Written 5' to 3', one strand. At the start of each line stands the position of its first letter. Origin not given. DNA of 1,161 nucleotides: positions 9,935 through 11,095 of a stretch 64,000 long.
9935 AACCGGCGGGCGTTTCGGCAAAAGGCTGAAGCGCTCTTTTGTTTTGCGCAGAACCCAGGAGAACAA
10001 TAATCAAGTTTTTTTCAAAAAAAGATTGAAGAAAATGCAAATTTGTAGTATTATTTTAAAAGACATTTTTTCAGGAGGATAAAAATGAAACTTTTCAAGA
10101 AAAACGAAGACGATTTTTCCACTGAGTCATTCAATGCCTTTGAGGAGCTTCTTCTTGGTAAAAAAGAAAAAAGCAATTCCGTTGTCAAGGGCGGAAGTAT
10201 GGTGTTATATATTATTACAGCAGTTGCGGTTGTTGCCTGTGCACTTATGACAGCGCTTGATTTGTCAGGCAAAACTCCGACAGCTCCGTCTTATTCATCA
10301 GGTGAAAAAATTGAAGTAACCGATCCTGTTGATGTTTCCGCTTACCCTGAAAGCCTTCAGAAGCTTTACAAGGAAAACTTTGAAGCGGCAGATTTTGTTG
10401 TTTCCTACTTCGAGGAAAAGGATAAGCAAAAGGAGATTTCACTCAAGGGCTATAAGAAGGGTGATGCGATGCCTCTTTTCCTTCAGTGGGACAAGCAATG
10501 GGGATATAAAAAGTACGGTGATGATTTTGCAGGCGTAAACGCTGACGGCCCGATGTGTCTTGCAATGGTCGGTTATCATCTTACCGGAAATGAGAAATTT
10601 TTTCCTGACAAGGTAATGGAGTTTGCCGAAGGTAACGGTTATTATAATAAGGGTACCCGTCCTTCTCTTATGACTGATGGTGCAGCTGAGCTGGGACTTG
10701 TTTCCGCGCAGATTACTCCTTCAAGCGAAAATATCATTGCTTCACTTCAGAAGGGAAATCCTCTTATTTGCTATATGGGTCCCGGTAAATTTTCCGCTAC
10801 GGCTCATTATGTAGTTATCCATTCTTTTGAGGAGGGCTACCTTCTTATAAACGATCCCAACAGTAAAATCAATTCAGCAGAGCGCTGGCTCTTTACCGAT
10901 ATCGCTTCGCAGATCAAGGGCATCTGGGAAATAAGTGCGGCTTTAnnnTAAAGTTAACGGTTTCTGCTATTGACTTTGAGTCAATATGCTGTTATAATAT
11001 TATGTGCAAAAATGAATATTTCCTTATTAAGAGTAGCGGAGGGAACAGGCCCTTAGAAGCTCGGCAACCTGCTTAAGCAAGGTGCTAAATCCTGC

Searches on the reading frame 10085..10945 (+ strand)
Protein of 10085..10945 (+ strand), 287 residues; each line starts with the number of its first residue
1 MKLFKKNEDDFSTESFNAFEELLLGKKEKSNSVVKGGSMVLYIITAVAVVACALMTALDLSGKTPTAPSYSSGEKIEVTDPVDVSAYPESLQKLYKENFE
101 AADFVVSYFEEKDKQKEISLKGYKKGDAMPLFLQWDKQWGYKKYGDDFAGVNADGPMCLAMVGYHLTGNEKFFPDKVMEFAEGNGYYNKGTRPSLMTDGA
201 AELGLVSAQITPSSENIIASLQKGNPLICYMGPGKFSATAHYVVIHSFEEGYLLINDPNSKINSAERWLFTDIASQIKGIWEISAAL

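Call 99: search_protein_families(library=pfam, proteins=[window:10085-10945:+])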
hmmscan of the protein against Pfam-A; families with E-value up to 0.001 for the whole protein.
window:10085-10945:+ (287 aa): 2 families
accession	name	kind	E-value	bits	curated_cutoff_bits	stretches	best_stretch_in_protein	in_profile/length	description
PF13529.12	Peptidase_C39_2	-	3.7e-09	37.7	24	1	184-259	44-143/143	Peptidase_C39 like family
PF03412.21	Peptidase_C39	-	3.6e-05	24.1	22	1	155-266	14-113/133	Peptidase C39 family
